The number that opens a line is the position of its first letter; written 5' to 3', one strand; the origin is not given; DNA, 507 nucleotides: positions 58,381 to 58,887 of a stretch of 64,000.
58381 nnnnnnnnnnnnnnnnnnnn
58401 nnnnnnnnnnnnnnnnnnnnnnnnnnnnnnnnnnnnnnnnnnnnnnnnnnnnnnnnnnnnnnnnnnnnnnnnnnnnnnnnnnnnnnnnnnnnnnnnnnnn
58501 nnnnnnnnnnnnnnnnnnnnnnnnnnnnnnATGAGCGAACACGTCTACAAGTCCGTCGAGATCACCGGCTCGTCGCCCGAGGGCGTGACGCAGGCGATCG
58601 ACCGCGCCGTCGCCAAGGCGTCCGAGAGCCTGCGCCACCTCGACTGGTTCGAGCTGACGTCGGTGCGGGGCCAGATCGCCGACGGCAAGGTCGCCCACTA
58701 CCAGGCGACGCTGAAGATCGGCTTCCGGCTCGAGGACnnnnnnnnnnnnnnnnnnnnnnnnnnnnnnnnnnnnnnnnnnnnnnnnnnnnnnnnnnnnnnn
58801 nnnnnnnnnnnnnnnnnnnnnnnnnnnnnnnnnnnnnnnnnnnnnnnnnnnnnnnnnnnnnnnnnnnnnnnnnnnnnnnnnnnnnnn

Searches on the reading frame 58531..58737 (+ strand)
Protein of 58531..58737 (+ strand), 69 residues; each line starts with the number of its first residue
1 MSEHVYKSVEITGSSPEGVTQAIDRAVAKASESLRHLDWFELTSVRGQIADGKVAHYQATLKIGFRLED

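Call 45: find_encoding_contigs(protein=window:58531-58737:+, flank=6000, max_places=10)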
Protein window:58531-58737:+ (69 aa): 22 contigs read that carry it; 10 places shown.
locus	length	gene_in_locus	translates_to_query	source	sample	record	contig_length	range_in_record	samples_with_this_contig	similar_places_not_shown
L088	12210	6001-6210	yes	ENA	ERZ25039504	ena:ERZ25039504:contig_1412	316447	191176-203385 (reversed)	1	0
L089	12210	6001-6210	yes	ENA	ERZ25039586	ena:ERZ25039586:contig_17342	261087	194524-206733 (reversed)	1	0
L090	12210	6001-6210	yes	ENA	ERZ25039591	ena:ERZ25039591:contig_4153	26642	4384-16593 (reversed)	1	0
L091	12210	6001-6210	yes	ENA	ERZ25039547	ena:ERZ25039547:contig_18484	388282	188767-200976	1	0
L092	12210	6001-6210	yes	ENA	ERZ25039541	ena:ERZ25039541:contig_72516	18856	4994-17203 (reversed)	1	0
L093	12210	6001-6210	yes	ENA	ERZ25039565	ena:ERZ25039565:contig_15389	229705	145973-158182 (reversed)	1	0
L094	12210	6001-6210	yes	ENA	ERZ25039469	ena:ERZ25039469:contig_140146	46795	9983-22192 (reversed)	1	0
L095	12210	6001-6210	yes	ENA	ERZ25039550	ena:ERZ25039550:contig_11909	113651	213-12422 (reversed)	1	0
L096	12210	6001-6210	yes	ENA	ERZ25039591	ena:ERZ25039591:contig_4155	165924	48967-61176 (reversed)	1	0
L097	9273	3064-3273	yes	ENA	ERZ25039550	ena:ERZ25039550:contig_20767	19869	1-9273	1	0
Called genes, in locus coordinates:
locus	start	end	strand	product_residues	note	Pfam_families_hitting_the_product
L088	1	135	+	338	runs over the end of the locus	PF00561:Abhydrolase_1, PF12146:Hydrolase_4, PF12697:Abhydrolase_6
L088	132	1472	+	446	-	PF01565:FAD_binding_4, PF04030:ALO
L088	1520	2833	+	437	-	PF00155:Aminotran_1_2, PF00266:Aminotran_5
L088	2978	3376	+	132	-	PF01734:Patatin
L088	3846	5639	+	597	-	PF11856:DUF3376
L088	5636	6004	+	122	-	-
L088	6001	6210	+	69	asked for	PF07311:Dodecin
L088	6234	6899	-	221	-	PF04199:Cyclase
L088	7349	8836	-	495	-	PF02776:TPP_enzyme_N, PF00205:TPP_enzyme_M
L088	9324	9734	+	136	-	PF00892:EamA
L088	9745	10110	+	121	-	PF00903:Glyoxalase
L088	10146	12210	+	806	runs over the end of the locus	PF13191:AAA_16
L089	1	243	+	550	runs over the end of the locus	PF04337:DUF480, PF00561:Abhydrolase_1, PF12146:Hydrolase_4, PF12697:Abhydrolase_6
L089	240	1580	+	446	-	PF01565:FAD_binding_4, PF04030:ALO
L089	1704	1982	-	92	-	-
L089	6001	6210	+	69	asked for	PF07311:Dodecin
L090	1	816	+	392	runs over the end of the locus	-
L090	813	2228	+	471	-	PF04337:DUF480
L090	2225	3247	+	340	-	PF00561:Abhydrolase_1, PF12146:Hydrolase_4, PF12697:Abhydrolase_6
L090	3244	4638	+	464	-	PF01565:FAD_binding_4, PF04030:ALO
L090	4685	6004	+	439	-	PF00155:Aminotran_1_2, PF00266:Aminotran_5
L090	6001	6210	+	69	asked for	PF07311:Dodecin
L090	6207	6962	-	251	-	PF04199:Cyclase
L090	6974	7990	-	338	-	PF00205:TPP_enzyme_M, PF02775:TPP_enzyme_C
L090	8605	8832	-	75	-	-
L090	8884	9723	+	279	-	PF00892:EamA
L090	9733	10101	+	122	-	PF00903:Glyoxalase (weak)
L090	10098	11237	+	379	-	PF02016:Peptidase_S66, PF17676:Peptidase_S66C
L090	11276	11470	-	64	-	-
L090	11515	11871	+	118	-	-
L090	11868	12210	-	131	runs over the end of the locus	PF07883:Cupin_2 (weak)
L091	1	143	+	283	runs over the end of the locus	PF00561:Abhydrolase_1, PF12697:Abhydrolase_6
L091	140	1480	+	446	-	PF01565:FAD_binding_4, PF04030:ALO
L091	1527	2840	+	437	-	PF00155:Aminotran_1_2, PF00266:Aminotran_5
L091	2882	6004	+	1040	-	PF01734:Patatin, PF11856:DUF3376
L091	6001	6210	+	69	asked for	PF07311:Dodecin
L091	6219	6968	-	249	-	PF04199:Cyclase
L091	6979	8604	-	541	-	PF02776:TPP_enzyme_N, PF00205:TPP_enzyme_M, PF02775:TPP_enzyme_C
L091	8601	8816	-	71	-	-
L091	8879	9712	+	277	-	PF00892:EamA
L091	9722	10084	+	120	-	PF00903:Glyoxalase, PF18029:Glyoxalase_6 (weak)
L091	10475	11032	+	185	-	PF17676:Peptidase_S66C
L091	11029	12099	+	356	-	PF01546:Peptidase_M20, PF07687:M20_dimer (weak)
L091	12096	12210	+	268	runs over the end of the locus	PF02633:Creatininase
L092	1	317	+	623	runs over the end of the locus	PF04337:DUF480, PF12146:Hydrolase_4 (weak), PF00561:Abhydrolase_1, PF12697:Abhydrolase_6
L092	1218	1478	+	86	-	PF04030:ALO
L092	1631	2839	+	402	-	PF00266:Aminotran_5, PF00155:Aminotran_1_2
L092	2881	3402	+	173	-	PF01734:Patatin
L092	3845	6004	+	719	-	PF11856:DUF3376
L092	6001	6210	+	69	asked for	PF07311:Dodecin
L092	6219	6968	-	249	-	PF04199:Cyclase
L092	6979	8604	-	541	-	PF02776:TPP_enzyme_N, PF00205:TPP_enzyme_M, PF02775:TPP_enzyme_C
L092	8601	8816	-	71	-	-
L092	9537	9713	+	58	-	PF00892:EamA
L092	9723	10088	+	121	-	PF00903:Glyoxalase (weak)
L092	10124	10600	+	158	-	PF13191:AAA_16, PF13604:AAA_30 (faint)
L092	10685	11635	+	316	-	PF02016:Peptidase_S66, PF17676:Peptidase_S66C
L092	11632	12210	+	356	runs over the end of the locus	PF01546:Peptidase_M20, PF07687:M20_dimer (weak)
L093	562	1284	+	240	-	-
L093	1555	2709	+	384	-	PF04337:DUF480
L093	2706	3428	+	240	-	-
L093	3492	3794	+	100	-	PF01565:FAD_binding_4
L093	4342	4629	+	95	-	PF04030:ALO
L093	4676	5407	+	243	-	PF00266:Aminotran_5 (weak)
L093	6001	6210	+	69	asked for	PF07311:Dodecin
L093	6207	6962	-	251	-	-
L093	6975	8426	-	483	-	PF02776:TPP_enzyme_N, PF00205:TPP_enzyme_M, PF02775:TPP_enzyme_C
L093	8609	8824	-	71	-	-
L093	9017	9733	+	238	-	PF00892:EamA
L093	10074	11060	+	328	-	PF02016:Peptidase_S66, PF17676:Peptidase_S66C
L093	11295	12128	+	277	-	PF01546:Peptidase_M20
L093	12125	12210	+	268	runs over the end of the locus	PF02633:Creatininase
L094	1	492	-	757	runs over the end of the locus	PF13191:AAA_16, PF13401:AAA_22 (weak)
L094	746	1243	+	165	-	-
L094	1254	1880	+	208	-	PF04337:DUF480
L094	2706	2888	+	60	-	-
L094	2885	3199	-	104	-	-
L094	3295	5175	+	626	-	PF01565:FAD_binding_4, PF04030:ALO, PF00266:Aminotran_5 (faint)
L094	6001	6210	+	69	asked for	PF07311:Dodecin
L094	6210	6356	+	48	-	-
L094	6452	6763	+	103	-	-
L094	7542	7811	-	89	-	-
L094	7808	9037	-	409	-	-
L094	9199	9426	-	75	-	-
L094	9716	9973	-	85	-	-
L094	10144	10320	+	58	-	PF00892:EamA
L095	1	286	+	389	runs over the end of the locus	PF04337:DUF480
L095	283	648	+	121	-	PF00561:Abhydrolase_1, PF12697:Abhydrolase_6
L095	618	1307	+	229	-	-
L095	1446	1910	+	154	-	PF01565:FAD_binding_4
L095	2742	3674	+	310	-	PF00266:Aminotran_5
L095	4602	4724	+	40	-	-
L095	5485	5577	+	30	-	-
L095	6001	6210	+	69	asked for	PF07311:Dodecin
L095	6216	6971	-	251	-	PF04199:Cyclase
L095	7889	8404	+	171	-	-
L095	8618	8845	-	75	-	-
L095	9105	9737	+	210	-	PF00892:EamA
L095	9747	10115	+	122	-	PF00903:Glyoxalase (weak)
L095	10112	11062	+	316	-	PF02016:Peptidase_S66, PF17676:Peptidase_S66C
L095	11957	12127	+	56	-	-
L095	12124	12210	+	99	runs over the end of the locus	?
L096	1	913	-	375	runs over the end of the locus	-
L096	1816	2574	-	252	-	-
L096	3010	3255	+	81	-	-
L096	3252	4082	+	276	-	PF01565:FAD_binding_4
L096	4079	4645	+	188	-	PF04030:ALO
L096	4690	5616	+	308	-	PF00155:Aminotran_1_2, PF00266:Aminotran_5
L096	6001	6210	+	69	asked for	PF07311:Dodecin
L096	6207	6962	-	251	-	PF04199:Cyclase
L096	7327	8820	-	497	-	-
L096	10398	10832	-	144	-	PF04909:Amidohydro_2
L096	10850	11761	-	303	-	PF01883:FeS_assembly_P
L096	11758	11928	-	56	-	-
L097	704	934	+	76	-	-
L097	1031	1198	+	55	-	-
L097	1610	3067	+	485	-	PF11856:DUF3376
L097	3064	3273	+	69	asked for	PF07311:Dodecin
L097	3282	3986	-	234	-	PF04199:Cyclase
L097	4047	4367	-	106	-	PF02775:TPP_enzyme_C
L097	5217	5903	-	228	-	PF02776:TPP_enzyme_N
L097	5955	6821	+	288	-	PF00892:EamA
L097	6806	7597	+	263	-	PF02016:Peptidase_S66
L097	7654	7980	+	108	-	PF17676:Peptidase_S66C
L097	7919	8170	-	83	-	-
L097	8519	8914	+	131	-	-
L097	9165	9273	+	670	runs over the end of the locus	PF02633:Creatininase, PF00496:SBP_bac_5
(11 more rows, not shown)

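Call 58: search_protein_families(library=pfam, proteins=[L091:2882-6001:+], max_evalue=0.001)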
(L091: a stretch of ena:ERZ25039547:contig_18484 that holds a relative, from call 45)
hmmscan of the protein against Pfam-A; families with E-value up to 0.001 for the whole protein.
L091:2882-6001:+ (1040 aa): 2 families
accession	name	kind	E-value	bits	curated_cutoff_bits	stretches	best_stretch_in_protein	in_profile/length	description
PF11856.13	DUF3376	-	8.7e-25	88.5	25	1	621-712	313-409/514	Protein of unknown function (DUF3376)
PF01734.28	Patatin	-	3.5e-16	60.4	27.7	1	33-286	1-191/191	Patatin-like phospholipase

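Call 60: search_protein_families(library=padloc, proteins=[L091:2882-6001:+], max_evalue=0.01)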
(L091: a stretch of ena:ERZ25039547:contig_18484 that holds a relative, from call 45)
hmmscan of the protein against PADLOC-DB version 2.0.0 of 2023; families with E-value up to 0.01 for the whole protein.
L091:2882-6001:+ (1040 aa): 2 families
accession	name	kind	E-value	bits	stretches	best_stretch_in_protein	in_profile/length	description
PDLC00758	Effector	-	0.0042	14.4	0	263-287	169-194/331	Phospholipase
PDLC00757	Effector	-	0.005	14.2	0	79-114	44-75/331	Phospholipase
